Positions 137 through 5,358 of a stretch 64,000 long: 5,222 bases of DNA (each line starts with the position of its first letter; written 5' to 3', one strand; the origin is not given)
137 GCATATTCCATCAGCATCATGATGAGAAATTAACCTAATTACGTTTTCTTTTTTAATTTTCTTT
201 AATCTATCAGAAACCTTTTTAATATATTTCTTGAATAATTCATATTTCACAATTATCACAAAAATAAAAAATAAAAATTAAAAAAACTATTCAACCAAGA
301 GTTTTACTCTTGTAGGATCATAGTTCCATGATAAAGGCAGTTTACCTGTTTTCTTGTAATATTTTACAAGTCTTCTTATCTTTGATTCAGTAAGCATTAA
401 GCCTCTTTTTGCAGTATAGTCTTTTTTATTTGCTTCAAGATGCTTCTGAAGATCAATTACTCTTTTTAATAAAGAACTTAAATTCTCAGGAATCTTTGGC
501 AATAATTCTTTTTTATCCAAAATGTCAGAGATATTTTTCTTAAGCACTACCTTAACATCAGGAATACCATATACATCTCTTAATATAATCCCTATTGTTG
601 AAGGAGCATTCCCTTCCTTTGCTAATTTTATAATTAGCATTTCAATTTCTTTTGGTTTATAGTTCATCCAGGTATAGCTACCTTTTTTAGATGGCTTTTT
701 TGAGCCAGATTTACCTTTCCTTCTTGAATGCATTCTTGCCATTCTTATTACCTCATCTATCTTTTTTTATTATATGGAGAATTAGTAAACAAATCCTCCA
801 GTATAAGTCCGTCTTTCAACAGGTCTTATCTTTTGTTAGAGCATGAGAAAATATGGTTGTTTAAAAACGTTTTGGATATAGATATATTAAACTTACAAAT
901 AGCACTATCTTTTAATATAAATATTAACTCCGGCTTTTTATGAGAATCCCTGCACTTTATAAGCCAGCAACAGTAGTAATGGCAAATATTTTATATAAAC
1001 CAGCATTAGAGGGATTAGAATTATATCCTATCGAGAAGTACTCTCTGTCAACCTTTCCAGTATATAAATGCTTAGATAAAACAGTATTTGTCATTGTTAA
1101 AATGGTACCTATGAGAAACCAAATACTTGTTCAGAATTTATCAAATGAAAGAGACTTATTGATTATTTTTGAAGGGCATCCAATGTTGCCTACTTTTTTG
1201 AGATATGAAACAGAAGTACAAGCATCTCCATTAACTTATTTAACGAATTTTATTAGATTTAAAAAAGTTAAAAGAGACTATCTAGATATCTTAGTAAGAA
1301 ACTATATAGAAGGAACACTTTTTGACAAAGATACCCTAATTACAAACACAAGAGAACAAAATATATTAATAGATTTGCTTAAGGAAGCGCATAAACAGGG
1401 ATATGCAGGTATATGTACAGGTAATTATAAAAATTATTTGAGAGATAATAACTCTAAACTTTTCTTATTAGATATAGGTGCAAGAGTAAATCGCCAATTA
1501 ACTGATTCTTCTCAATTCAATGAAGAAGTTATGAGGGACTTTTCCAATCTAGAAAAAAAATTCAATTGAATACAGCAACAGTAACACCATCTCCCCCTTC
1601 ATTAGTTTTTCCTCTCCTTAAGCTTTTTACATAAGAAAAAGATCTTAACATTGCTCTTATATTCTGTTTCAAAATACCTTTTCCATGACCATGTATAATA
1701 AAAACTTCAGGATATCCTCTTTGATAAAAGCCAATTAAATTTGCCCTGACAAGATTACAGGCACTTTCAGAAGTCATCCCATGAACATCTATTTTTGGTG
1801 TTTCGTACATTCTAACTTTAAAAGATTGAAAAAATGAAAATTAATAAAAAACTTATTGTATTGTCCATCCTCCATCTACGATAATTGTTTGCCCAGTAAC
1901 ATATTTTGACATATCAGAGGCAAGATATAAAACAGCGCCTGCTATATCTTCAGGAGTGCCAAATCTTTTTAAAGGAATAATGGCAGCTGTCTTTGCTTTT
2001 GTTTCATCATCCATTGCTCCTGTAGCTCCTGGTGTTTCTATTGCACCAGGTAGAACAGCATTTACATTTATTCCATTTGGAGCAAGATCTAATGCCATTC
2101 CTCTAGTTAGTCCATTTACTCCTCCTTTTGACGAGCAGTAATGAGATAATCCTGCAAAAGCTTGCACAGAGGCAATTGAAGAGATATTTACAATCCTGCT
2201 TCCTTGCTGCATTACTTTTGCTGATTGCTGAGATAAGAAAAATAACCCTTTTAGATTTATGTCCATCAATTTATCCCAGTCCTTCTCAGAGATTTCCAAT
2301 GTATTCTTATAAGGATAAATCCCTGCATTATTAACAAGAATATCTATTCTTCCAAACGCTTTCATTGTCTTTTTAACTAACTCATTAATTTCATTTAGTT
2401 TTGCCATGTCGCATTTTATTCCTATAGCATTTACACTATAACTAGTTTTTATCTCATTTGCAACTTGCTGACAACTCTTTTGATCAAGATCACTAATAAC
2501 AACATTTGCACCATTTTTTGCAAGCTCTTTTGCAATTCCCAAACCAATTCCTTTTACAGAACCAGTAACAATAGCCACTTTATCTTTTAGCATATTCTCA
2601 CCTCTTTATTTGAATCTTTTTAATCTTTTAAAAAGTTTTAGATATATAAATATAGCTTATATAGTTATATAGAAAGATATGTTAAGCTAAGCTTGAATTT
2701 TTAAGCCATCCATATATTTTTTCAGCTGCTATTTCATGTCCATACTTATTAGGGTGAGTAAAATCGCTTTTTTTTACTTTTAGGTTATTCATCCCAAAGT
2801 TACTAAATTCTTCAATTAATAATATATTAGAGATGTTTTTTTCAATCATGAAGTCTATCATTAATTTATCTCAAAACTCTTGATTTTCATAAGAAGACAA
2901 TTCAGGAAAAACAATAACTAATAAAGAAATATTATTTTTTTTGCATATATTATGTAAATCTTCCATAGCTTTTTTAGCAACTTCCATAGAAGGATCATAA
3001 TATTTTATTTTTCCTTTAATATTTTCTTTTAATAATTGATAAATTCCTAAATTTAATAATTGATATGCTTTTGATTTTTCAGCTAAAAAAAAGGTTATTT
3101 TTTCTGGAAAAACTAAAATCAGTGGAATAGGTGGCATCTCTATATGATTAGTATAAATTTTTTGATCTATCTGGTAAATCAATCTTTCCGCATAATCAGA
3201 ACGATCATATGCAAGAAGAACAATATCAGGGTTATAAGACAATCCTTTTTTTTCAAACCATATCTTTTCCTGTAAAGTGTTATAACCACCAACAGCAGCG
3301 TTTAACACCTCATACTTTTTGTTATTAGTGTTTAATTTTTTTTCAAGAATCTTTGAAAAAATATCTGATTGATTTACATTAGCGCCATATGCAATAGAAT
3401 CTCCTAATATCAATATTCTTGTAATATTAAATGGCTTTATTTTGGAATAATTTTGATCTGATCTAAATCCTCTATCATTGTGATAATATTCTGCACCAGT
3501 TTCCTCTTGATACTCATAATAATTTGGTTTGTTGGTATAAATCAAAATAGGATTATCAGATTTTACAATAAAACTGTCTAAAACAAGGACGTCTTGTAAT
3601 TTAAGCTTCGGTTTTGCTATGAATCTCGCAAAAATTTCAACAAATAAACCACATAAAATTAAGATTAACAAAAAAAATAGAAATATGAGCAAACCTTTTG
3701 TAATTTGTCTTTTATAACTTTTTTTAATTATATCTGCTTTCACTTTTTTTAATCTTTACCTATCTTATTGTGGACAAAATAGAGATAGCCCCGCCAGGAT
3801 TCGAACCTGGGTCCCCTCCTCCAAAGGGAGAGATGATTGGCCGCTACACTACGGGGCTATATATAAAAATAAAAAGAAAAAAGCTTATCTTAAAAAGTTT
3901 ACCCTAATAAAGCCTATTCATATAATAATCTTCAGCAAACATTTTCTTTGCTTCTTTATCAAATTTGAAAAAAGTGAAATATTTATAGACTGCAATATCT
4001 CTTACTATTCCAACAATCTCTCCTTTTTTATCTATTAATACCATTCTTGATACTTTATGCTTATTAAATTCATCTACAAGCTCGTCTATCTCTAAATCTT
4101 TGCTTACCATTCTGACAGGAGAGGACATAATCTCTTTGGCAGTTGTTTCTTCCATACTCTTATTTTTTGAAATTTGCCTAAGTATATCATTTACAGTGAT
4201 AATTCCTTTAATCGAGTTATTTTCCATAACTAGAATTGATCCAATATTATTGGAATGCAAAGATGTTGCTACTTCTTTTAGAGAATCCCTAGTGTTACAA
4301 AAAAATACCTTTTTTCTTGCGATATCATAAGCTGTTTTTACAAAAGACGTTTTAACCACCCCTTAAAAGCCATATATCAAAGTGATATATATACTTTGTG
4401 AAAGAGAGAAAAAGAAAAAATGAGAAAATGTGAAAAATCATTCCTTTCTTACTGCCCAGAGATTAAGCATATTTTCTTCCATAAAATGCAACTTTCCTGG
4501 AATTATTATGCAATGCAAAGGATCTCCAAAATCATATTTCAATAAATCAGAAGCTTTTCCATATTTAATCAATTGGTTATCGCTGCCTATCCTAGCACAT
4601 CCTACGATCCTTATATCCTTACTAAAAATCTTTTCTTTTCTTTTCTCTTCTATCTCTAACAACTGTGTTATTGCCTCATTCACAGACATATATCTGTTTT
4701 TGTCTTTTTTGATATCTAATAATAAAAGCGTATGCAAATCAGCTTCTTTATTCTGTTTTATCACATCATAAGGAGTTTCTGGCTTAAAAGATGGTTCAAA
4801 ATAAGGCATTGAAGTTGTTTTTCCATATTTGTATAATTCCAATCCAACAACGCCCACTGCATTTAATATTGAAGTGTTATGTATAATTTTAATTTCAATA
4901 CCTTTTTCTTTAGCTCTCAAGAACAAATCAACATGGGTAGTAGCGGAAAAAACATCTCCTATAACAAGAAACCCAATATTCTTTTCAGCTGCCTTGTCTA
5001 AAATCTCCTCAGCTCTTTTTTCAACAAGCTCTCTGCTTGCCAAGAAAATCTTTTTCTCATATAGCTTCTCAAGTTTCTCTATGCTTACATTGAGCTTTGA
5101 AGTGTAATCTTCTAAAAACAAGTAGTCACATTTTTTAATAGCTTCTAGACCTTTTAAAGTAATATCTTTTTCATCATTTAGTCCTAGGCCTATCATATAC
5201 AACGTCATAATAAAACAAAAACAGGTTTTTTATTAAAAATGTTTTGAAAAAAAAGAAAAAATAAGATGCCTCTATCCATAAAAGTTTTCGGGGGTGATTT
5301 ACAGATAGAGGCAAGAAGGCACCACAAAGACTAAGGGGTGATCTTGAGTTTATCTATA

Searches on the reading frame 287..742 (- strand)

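Call 68: search_protein_families(library=pfam, proteins=[window:287-742:-], max_evalue=0.001)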
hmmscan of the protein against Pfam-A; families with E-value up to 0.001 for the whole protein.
window:287-742:- (151 aa): 2 families
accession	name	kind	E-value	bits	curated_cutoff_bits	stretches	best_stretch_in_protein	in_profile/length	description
PF08069.17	Ribosomal_S13_N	-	1.5e-24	86.2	25.4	1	1-60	1-60/60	Ribosomal S13/S15 N-terminal domain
PF00312.27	Ribosomal_S15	-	1.2e-14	54.6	31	1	83-147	17-79/81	Ribosomal protein S15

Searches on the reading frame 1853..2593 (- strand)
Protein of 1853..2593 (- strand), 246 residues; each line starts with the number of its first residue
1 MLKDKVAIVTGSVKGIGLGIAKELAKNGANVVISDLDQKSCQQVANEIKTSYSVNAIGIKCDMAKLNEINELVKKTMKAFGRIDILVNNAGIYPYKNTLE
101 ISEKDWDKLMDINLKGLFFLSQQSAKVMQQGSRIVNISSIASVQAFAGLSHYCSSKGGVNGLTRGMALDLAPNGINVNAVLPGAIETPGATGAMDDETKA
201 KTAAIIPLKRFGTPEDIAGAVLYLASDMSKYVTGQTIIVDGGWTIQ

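Call 68: search_protein_families(library=pfam, proteins=[window:1853-2593:-], max_evalue=0.001)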
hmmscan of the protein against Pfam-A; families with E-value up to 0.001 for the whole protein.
window:1853-2593:- (246 aa): 4 families
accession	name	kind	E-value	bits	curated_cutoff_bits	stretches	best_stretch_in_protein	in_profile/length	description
PF13561.12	adh_short_C2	-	9.8e-75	251.6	27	1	14-244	6-236/236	Enoyl-(Acyl carrier protein) reductase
PF00106.31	adh_short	-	1.1e-59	201.6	26.6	1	5-193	1-190/195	short chain dehydrogenase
PF08659.16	KR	-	1.7e-13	51.3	22.6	1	8-163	4-160/180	KR domain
PF23441.1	SDR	-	2.6e-11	43.8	27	1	6-242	9-254/258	SDR-like rossmann domain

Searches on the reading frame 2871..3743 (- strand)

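Call 68: search_protein_families(library=pfam, proteins=[window:2871-3743:-], max_evalue=0.001)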
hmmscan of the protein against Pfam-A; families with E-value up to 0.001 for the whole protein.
window:2871-3743:- (290 aa): 1 family
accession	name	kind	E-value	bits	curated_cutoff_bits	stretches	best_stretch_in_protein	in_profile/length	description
PF13472.12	Lipase_GDSL_2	-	8.1e-06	26.9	32.9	1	112-178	1-69/178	GDSL-like Lipase/Acylhydrolase family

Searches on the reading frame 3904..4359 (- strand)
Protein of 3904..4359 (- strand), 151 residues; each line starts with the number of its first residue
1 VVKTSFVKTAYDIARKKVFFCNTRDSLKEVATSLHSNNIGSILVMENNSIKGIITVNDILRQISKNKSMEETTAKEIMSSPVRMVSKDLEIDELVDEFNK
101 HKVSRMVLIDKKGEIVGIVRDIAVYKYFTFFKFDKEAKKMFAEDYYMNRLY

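Call 68: search_protein_families(library=pfam, proteins=[window:3904-4359:-], max_evalue=0.001)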
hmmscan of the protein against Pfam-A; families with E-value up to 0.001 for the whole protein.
window:3904-4359:- (151 aa): 1 family
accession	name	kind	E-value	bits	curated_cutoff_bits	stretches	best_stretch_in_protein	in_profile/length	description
PF00571.33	CBS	-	2.8e-20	72.8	24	2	11-64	2-56/57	CBS domain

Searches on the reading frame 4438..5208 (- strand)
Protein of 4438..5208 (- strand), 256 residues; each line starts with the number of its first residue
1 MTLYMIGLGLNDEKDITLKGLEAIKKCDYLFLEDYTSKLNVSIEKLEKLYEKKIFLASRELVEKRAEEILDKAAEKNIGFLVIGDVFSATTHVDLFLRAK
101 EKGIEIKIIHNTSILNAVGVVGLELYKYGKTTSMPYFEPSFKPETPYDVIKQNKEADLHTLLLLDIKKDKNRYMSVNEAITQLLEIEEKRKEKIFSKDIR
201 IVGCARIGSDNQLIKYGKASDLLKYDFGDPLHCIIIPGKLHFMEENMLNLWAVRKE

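Call 68: search_protein_families(library=pfam, proteins=[window:4438-5208:-], max_evalue=0.001)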
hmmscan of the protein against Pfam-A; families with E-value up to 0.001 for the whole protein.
window:4438-5208:- (256 aa): 1 family
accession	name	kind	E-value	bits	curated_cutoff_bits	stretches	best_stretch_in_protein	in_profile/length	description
PF00590.25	TP_methylase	-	4.6e-20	72.9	27.8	1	2-222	1-211/212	Tetrapyrrole (Corrin/Porphyrin) Methylases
